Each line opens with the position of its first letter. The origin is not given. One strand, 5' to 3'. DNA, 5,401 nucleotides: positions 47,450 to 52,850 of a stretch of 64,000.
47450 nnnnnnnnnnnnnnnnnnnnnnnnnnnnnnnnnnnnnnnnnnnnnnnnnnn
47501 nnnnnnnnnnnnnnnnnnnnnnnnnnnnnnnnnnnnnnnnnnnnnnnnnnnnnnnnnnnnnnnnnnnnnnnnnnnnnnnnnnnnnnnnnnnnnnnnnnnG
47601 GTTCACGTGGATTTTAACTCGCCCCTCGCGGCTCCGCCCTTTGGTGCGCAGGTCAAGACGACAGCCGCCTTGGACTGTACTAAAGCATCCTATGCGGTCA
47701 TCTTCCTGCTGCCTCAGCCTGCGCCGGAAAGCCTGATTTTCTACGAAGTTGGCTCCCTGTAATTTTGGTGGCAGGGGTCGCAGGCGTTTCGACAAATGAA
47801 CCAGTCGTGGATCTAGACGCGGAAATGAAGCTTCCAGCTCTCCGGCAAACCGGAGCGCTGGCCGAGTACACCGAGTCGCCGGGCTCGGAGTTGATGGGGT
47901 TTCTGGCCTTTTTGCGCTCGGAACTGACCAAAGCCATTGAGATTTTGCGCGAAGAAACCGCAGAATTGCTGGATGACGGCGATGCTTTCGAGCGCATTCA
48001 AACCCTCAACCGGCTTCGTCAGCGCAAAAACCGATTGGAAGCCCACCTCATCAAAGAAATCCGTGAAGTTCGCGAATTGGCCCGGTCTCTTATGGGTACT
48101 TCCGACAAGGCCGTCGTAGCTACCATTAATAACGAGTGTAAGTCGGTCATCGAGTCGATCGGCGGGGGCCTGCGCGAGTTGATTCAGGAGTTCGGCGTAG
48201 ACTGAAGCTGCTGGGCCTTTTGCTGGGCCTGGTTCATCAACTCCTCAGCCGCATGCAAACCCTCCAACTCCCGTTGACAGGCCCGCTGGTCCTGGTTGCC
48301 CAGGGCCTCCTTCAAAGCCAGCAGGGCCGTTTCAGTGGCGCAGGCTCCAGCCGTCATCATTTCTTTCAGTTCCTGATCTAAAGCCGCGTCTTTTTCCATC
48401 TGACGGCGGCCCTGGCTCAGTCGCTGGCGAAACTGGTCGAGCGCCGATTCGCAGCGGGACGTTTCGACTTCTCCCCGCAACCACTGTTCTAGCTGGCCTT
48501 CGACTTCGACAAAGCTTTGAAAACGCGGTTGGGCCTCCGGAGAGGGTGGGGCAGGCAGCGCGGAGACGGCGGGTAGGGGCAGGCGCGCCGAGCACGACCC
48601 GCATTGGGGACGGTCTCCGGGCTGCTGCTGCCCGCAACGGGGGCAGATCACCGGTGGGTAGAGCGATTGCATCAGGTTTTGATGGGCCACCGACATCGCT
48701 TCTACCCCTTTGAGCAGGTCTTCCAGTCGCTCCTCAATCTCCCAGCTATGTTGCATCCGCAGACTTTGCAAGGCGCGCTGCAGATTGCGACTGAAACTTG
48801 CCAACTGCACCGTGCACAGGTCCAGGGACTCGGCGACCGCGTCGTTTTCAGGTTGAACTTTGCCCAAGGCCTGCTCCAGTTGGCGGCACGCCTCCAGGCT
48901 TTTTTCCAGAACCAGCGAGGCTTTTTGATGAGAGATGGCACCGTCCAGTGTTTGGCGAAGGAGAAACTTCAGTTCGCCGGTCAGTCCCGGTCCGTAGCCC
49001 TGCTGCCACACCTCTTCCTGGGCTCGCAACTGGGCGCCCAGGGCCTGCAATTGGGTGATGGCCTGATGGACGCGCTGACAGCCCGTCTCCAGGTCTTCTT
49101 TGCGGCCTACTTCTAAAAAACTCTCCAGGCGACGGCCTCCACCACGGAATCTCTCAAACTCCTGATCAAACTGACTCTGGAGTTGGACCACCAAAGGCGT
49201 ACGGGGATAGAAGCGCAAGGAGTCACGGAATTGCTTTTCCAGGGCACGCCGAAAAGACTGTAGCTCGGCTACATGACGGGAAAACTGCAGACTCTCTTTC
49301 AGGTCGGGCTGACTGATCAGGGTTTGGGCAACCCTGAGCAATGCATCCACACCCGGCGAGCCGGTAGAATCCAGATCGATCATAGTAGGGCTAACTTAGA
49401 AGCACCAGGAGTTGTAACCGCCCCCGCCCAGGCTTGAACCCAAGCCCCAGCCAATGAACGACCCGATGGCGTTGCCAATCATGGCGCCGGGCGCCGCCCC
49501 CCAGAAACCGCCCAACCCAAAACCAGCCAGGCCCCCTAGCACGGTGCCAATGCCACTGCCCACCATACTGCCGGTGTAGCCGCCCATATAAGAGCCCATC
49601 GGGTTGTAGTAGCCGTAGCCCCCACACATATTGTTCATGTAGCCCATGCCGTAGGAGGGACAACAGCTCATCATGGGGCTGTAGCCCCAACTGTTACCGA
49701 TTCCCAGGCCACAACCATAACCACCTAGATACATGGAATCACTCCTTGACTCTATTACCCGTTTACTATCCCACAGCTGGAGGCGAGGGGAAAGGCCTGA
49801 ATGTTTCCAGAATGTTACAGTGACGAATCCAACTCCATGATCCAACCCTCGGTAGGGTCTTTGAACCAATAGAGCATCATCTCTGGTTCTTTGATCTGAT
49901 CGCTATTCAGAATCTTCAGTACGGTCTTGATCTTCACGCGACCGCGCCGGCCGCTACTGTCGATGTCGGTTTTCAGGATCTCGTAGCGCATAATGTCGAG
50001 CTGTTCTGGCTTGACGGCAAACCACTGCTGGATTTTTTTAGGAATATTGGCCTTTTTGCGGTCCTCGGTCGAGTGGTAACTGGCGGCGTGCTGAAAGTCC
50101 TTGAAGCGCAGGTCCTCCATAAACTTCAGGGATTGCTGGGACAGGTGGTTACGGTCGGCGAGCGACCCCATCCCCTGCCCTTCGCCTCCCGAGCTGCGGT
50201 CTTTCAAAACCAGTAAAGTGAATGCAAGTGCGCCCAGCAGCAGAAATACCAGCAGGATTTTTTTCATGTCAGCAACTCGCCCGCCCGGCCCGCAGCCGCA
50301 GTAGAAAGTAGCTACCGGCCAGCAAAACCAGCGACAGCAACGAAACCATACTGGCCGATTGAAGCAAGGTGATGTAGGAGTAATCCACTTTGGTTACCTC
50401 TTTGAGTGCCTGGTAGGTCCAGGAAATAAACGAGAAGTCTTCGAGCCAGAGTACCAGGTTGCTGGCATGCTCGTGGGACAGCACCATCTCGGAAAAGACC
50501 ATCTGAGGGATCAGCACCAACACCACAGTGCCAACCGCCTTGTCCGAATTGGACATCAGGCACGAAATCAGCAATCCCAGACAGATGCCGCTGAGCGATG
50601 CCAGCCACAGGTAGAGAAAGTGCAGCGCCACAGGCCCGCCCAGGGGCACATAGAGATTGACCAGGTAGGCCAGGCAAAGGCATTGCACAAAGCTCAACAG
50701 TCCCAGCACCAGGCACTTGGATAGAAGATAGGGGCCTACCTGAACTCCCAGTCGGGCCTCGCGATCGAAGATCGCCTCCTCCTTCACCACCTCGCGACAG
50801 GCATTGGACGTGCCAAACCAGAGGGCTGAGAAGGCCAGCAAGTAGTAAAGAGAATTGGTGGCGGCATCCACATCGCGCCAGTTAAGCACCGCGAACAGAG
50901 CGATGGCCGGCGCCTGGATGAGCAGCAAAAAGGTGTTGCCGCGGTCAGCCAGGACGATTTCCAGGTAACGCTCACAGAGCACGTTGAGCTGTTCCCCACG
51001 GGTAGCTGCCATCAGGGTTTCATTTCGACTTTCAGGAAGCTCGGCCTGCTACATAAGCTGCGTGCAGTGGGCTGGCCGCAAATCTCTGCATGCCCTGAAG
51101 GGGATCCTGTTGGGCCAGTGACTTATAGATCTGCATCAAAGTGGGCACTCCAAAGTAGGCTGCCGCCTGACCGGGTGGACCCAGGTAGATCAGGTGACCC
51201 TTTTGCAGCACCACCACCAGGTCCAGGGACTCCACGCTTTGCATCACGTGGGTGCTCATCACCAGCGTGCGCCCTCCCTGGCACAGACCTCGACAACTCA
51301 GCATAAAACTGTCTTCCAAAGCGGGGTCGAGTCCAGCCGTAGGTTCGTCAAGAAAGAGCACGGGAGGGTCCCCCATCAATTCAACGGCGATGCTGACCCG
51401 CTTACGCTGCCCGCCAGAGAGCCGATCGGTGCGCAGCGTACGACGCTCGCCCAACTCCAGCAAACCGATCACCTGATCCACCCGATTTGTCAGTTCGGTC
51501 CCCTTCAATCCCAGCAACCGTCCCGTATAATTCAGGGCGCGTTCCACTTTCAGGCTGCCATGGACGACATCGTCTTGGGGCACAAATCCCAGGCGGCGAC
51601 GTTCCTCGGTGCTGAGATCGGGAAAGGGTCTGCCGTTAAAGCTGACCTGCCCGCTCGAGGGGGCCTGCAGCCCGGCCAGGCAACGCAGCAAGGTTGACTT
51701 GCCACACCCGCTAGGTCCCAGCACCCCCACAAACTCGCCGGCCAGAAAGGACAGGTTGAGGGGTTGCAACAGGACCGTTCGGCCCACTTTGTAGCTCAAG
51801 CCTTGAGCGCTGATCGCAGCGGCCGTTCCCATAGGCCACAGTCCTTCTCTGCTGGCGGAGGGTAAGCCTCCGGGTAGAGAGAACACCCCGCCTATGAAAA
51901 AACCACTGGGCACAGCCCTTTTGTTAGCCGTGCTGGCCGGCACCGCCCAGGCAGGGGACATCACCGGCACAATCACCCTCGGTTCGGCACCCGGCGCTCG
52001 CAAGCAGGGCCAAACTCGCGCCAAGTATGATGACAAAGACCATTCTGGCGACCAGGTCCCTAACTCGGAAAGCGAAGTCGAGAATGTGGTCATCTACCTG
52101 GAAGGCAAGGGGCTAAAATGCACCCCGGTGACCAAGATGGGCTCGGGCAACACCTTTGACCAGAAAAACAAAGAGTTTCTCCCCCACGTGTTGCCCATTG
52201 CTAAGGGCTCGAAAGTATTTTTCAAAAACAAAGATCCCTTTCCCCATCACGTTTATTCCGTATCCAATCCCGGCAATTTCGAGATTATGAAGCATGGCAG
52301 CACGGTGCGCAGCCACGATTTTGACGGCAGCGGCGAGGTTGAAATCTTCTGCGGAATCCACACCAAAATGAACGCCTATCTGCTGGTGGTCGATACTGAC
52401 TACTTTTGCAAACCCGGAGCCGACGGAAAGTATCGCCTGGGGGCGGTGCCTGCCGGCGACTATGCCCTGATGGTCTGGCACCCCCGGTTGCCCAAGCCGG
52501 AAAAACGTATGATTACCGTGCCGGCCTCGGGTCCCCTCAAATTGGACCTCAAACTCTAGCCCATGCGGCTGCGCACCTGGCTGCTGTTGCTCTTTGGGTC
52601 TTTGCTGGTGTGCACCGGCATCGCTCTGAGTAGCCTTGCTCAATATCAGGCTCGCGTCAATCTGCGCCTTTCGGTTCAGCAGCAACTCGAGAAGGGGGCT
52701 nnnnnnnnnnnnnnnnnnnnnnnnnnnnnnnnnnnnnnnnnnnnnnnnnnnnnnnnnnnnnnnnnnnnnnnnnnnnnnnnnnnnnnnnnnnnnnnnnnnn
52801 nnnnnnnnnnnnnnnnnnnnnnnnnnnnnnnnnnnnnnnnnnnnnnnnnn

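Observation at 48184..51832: Gly/Tyr/Met/Cys-rich 112-aa protein inside an ABC-2 transporter operon (candidate exported glycine-zipper peptide)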

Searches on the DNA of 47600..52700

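Call 64: search_rna_families(source=window, start=47600, end=52700, threshold=evalue, max_evalue=1)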
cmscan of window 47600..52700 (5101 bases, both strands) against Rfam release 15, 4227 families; matches with E-value up to 1: 0.
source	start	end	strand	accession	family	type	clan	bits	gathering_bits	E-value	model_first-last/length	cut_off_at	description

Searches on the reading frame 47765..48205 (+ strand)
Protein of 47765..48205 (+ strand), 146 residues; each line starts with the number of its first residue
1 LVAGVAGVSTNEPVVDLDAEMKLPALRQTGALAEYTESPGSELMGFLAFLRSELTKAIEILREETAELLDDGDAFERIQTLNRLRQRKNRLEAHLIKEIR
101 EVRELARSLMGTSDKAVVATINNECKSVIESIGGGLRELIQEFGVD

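Call 4: search_protein_families(library=pfam, proteins=[window:47765-48205:+], max_evalue=0.1)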
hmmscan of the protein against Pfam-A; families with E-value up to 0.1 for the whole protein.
window:47765-48205:+ (146 aa): 0 families

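Call 6: search_protein_families(library=ncbifam, proteins=[window:47765-48205:+], max_evalue=0.1)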
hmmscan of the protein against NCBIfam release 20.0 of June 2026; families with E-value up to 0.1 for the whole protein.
window:47765-48205:+ (146 aa): 0 families

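Call 44: search_protein_families(library=padloc, proteins=[window:47765-48205:+], max_evalue=0.01)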
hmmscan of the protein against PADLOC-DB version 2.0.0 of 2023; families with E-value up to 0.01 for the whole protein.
window:47765-48205:+ (146 aa): 0 families

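Call 77: search_solved_structures(query=A6, max_evalue=10)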
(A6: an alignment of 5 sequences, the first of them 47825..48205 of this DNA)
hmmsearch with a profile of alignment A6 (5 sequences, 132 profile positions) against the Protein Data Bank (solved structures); distinct sequences matched with E-value up to 10: 3.
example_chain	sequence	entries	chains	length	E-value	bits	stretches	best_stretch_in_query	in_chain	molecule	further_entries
11iq_L7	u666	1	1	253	0.64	13.1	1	47-78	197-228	60S ribosomal protein L7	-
5jjw_A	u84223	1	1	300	0.65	13.1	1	35-97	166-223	Squamous cell carcinoma antigen recognized by T-cells 3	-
3e6m_A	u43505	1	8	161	1.2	12.3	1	8-77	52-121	MarR family Transcriptional regulator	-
